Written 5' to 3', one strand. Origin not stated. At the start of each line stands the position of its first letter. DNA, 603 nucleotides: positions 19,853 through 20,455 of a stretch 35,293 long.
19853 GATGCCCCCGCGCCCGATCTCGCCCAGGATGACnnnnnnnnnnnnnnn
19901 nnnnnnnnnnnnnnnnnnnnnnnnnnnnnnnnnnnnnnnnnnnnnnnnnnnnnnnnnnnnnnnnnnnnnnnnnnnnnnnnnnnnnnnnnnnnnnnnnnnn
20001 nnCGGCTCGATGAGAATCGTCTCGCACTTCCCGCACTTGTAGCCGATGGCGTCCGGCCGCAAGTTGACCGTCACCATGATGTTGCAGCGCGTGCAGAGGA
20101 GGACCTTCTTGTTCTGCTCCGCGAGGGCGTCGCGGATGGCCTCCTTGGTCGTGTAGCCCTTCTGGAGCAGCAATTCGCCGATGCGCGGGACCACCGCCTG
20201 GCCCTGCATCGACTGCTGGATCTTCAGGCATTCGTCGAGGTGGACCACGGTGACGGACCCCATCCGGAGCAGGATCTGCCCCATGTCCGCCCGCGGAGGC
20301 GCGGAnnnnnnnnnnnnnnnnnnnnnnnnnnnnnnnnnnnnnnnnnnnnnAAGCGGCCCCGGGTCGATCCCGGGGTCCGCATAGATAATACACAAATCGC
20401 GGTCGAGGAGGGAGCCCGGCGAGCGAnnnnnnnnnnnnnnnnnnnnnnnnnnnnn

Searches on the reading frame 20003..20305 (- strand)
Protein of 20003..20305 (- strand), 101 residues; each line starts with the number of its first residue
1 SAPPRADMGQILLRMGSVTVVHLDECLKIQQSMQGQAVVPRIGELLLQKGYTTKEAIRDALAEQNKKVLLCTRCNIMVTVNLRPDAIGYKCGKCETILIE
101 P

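Call 64: search_protein_families(library=ncbifam, proteins=[window:20003-20305:-], max_evalue=1)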
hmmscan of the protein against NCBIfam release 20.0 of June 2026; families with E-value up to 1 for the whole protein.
seq(101 aa): 5 families
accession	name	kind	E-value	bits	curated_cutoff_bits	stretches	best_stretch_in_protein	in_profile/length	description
NF053729.1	c-di-GMP_motif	domain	3.7e-09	36.2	38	2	41-66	1-26/53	cyclic di-GMP-binding domain-containing protein, MshE-related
NF012033.0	PRK15489.1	equivalog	9.3e-07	27.4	537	1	5-66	490-546/703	glycosyl transferase family protein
TIGR03029.1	EpsG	equivalog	0.0025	17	313.8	1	6-70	3-62/274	chain length determinant protein tyrosine kinase EpsG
NF008411.1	PRK11234.1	equivalog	0.0078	14.6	1170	1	6-66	482-536/723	cyclic di-3',5'-guanylate-activated glycosyltransferase NfrB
NF047723.1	TransFacS4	equivalog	0.073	13.6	120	1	66-97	58-89/90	transcription factor S4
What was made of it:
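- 20024..20287 (-): Paralogous one-module cassette on the neighbouring kinase STK3 (ORF 18320-20548): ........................, 10-aa spacer, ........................, then CTRC-x16-CGKC. NF053729 scores 36.2 bits, E 3.7e-9 (call 64).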
